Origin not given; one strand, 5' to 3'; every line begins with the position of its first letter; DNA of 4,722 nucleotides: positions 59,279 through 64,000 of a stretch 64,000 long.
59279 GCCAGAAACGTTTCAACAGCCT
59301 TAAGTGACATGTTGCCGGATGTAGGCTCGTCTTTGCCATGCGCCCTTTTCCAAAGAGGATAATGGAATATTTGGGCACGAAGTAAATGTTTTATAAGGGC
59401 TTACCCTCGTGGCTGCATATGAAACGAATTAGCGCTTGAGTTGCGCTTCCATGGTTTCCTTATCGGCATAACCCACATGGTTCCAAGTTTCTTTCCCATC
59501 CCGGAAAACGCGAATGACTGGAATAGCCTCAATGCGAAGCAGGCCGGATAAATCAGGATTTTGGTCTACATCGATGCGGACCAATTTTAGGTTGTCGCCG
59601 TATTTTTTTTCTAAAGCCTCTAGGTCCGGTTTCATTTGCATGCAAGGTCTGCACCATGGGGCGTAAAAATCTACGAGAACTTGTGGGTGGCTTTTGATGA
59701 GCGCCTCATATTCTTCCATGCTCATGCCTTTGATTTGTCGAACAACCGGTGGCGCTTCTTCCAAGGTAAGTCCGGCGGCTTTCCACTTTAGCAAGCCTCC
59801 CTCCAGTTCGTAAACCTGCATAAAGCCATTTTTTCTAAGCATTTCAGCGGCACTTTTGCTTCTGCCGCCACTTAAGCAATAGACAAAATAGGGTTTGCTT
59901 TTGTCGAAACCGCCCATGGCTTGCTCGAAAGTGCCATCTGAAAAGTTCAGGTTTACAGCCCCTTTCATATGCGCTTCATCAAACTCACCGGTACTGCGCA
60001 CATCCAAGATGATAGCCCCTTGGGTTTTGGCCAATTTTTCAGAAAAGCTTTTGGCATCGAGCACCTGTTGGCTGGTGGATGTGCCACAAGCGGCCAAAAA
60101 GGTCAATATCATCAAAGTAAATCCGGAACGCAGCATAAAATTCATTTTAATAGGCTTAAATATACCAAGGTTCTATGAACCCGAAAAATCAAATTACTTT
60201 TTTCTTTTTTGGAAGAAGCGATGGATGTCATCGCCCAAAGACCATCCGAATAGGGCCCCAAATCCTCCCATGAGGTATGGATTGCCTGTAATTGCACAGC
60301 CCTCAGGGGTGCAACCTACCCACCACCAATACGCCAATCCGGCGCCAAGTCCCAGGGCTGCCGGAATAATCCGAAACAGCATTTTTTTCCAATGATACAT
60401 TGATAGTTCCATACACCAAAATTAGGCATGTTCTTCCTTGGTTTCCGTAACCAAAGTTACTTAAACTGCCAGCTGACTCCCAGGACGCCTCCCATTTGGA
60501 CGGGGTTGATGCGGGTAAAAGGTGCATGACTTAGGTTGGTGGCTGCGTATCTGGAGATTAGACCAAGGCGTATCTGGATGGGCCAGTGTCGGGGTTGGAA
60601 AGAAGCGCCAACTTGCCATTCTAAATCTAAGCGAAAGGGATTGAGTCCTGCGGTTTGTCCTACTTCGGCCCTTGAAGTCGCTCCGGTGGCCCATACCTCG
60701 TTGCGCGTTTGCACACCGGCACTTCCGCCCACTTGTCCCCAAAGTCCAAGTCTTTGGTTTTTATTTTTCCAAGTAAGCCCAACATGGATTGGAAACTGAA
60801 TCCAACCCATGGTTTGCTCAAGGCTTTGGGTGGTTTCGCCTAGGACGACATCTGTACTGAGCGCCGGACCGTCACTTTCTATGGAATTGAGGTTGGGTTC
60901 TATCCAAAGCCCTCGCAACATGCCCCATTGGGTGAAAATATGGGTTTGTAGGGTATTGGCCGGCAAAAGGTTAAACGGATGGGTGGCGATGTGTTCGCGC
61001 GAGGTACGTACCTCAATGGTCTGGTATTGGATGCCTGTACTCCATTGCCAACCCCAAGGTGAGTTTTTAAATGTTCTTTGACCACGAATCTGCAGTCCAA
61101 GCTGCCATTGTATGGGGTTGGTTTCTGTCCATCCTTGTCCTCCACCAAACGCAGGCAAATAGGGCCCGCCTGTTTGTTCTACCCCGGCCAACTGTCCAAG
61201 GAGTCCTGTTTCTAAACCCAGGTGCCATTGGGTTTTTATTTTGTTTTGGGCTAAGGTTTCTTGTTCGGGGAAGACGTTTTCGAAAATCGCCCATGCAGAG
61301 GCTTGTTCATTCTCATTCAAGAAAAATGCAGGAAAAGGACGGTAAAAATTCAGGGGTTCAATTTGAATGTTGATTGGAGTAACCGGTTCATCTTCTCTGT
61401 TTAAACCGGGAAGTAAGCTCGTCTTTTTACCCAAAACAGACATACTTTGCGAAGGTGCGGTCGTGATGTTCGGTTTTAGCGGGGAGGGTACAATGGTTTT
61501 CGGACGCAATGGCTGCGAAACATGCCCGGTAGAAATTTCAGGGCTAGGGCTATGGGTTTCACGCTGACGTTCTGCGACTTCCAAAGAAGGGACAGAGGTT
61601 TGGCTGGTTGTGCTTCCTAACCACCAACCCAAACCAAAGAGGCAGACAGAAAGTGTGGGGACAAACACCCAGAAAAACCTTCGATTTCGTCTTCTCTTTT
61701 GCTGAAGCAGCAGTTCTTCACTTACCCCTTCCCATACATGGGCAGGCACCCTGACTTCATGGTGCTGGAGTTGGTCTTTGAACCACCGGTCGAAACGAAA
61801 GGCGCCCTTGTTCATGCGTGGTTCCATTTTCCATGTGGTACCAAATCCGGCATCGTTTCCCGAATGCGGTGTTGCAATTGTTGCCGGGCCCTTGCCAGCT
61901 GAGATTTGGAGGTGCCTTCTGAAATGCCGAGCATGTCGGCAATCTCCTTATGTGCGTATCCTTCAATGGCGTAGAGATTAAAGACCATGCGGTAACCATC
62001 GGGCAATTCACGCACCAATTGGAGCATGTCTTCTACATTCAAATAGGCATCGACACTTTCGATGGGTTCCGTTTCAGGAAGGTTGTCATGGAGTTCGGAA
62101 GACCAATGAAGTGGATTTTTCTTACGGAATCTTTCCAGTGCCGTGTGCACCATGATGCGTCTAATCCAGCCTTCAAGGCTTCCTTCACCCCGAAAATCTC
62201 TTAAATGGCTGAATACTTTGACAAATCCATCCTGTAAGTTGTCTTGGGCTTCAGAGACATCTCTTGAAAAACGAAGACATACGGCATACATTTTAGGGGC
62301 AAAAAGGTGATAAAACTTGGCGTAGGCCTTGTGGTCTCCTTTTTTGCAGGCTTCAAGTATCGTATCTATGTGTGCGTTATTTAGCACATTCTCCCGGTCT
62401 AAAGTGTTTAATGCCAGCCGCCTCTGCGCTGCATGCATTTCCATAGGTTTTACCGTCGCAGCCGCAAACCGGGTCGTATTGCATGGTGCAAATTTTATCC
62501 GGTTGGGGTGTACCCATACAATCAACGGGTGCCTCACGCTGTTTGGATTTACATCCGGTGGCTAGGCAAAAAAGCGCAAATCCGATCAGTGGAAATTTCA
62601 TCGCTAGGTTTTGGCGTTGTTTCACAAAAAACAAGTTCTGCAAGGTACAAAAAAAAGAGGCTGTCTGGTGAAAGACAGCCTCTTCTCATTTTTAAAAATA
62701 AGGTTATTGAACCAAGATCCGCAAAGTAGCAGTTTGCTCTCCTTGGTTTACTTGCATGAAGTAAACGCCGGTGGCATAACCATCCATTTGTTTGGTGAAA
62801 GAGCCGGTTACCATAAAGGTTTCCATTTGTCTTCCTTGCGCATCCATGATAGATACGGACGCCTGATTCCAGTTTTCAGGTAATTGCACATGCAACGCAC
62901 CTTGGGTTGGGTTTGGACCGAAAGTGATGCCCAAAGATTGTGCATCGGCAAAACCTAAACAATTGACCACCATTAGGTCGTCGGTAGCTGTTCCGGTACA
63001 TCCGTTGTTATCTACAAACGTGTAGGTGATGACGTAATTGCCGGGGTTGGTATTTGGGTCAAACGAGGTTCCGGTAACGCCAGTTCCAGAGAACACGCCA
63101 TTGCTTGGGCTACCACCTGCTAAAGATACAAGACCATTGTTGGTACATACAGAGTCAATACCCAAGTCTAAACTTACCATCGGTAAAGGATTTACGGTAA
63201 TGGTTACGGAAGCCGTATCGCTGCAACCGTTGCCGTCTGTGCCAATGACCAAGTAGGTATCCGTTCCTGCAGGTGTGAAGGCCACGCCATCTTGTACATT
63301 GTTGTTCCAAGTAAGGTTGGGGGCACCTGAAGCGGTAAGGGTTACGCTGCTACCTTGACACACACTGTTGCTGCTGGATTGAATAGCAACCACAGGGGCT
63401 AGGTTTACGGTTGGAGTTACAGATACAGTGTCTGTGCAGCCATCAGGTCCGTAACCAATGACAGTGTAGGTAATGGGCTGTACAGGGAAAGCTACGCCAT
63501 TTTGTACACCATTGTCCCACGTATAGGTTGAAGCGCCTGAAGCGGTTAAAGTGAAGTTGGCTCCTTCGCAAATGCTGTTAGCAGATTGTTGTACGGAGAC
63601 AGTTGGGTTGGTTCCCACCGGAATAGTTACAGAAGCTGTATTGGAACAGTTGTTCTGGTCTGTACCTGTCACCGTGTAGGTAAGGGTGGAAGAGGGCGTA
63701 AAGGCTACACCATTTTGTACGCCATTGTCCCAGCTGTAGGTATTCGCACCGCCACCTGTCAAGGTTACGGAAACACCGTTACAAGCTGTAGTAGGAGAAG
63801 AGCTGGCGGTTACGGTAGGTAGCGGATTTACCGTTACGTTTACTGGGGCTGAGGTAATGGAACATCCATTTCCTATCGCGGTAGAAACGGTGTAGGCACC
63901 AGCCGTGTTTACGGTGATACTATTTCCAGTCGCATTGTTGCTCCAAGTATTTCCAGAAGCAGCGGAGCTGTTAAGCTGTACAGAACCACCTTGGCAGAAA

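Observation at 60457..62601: Kazal inhibitor lipoprotein / ECF sigma / envelope-spanning anti-sigma: a possible protease-sensing circuit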

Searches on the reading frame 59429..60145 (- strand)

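Call 3: search_protein_families(library=pfam, proteins=[window:59429-60145:-], max_evalue=0.01)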
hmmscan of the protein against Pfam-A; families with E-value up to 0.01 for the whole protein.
window:59429-60145:- (238 aa): 6 families
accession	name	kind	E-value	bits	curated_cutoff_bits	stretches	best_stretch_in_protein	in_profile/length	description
PF00085.26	Thioredoxin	-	1.3e-23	83.4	23.5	1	141-237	5-102/103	Thioredoxin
PF00581.25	Rhodanese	-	3.9e-18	66.2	22.2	1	34-124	5-102/102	Rhodanese-like domain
PF13905.12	Thioredoxin_8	-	5.4e-07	30.3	27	1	156-196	4-46/94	Thioredoxin-like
PF13098.12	Thioredoxin_2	-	7.8e-07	29.8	27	1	151-236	3-104/104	Thioredoxin-like domain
PF13899.12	Thioredoxin_7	-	1.8e-05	25.2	27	1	146-214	10-81/83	Thioredoxin-like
PF13728.12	TraF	-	0.0006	20.1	23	1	156-226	132-211/224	F plasmid transfer operon protein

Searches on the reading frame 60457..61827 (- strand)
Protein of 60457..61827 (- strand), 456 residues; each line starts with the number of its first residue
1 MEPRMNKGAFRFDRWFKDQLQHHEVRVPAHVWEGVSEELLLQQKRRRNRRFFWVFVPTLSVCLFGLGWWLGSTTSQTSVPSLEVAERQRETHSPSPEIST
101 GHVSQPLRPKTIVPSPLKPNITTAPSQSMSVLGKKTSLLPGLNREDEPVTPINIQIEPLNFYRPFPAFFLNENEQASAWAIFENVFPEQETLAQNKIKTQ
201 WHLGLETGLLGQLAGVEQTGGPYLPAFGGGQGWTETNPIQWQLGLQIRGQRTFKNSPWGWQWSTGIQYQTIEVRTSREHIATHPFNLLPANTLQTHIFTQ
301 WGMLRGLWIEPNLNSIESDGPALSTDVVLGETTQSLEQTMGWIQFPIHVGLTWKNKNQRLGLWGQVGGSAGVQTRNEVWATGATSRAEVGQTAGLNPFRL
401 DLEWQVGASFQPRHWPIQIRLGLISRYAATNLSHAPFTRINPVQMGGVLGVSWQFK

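Call 3: search_protein_families(library=pfam, proteins=[window:60457-61827:-], max_evalue=0.01)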
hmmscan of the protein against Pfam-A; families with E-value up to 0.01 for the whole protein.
window:60457-61827:- (456 aa): 1 family
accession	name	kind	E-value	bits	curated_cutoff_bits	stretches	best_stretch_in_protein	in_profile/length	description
PF13568.12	OMP_b-brl_2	-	4.8e-08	33.7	27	1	239-420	34-165/175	Outer membrane protein beta-barrel domain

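Call 6: search_protein_families(library=ncbifam, proteins=[window:60457-61827:-], max_evalue=0.01)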
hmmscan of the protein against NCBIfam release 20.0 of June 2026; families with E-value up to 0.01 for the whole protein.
window:60457-61827:- (456 aa): 0 families

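Call 52: find_homologous_proteins(query=window:60457-61827:-, max_evalue=0.00001)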
Query window:60457-61827:- (456 aa): 2 proteins with E <= 0.00001 among 6256 candidates.
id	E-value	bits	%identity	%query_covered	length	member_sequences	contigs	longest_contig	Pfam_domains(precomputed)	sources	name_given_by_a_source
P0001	0.0e+0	1048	100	99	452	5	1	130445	PF13568.13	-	-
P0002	9.7e-270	913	86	100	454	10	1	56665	PF13568.13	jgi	-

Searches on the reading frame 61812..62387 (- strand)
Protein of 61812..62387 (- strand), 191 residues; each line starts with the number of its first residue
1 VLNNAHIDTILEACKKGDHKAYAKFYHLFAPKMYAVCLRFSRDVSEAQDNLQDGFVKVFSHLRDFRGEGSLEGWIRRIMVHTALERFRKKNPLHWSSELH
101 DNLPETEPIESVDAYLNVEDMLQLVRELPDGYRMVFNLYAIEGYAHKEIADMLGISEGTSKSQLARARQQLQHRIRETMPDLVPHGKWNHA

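Call 3: search_protein_families(library=pfam, proteins=[window:61812-62387:-], max_evalue=0.01)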
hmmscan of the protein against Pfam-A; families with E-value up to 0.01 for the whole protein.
window:61812-62387:- (191 aa): 5 families
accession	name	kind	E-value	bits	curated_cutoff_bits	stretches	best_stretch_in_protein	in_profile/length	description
PF08281.18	Sigma70_r4_2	-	7.3e-17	61.2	25.7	1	121-171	4-54/54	Sigma-70, region 4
PF04542.20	Sigma70_r2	-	6.3e-13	48.8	24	1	26-91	2-69/71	Sigma-70 region 2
PF07638.17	Sigma70_ECF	-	4.5e-09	36.9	21.1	1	7-175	4-183/185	ECF sigma factor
PF04545.22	Sigma70_r4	-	1.3e-08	34.7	24.1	1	126-173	3-50/50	Sigma-70, region 4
PF00196.25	GerE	-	0.0061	16.6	23.5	0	140-172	14-46/57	Bacterial regulatory proteins, luxR family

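Call 6: search_protein_families(library=ncbifam, proteins=[window:61812-62387:-], max_evalue=0.01)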
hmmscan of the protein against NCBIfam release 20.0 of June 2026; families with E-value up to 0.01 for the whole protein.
window:61812-62387:- (191 aa): 93 families (the best 25 are shown)
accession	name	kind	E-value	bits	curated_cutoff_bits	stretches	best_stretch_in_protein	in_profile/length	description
NF008888.0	PRK11922.1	equivalog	1.3e-29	103.5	204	1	8-179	18-200/231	RNA polymerase sigma factor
NF007225.0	PRK09643.1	equivalog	4.8e-28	98.2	190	1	10-177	17-184/204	RNA polymerase sigma factor SigM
TIGR02983.1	SigE-fam_strep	subfamily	6.2e-28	97.7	141.55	1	17-177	3-160/162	SigE family RNA polymerase sigma factor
TIGR02937.1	sigma70-ECF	superfamily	3.7e-26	91.7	42.9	1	21-174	2-164/165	sigma-70 family RNA polymerase sigma factor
NF007223.0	PRK09641.1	equivalog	1.3e-25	90.3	209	1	9-177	7-186/187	RNA polymerase sigma factor SigW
NF058625.1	sigma_PG0214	equivalog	4.6e-25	88.3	130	1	25-178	9-164/170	GFO_1088 family ECF-type sigma factor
TIGR02948.1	SigW_bacill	equivalog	1.7e-23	83.6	243.1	1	9-177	7-186/187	RNA polymerase sigma factor SigW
TIGR02985.1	Sig70_bacteroi1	subfamily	4e-22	79.2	126.4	1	20-174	1-161/162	RNA polymerase sigma-70 factor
TIGR02950.1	SigM_subfam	subfamily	1.3e-21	77.1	147.95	1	25-175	5-158/159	RNA polymerase sigma factor, SigM family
TIGR02947.1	SigH_actino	hypoth_equivalog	1.3e-21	77.1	251.55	1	32-175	23-179/193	RNA polymerase sigma-70 factor, TIGR02947 family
NF007216.0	PRK09638.1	equivalog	3.4e-21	75.8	194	1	10-175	8-174/180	RNA polymerase sigma factor SigY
TIGR02959.1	SigZ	equivalog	8.3e-20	71.3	168.65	1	43-176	18-149/170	RNA polymerase sigma factor SigZ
NF004113.0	PRK05602.1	equivalog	8.4e-20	71.3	208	1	9-178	34-204/211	RNA polymerase sigma factor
NF007229.0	PRK09647.1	equivalog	4.1e-19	68.8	265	1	26-179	50-206/220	RNA polymerase sigma factor SigE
NF009174.0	PRK12522.1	equivalog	7.1e-19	68.5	217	1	29-177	12-169/175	RNA polymerase sigma factor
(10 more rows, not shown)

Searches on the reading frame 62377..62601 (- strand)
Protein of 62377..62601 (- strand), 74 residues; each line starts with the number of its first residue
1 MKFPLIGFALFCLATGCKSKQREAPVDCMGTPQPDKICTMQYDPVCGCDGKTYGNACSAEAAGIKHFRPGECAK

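Call 3: search_protein_families(library=pfam, proteins=[window:62377-62601:-], max_evalue=0.01)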
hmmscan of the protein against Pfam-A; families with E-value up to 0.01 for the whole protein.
window:62377-62601:- (74 aa): 2 families
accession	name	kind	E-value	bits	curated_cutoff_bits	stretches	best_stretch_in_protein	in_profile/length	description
PF00050.26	Kazal_1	-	3.5e-08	33.8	21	1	34-58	5-29/49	Kazal-type serine protease inhibitor domain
PF07648.20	Kazal_2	-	3.6e-07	30.6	22.8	1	35-67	3-36/48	Kazal-type serine protease inhibitor domain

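Call 6: search_protein_families(library=ncbifam, proteins=[window:62377-62601:-], max_evalue=0.01)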
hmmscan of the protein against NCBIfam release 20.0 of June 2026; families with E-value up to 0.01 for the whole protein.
window:62377-62601:- (74 aa): 0 families

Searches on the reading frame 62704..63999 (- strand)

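Call 3: search_protein_families(library=pfam, proteins=[window:62704-63999:-], max_evalue=0.01)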
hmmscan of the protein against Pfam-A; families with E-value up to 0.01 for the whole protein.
window:62704-63999:- (431 aa): 2 families
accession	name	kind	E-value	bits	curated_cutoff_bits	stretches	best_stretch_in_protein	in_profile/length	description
PF18962.6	Por_Secre_tail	-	1.8e-08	35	27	1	362-428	3-73/75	Secretion system C-terminal sorting domain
PF19081.6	Ig_7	-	2.6e-08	34.5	27.3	1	202-271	4-84/84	Ig-like domain CHU_C associated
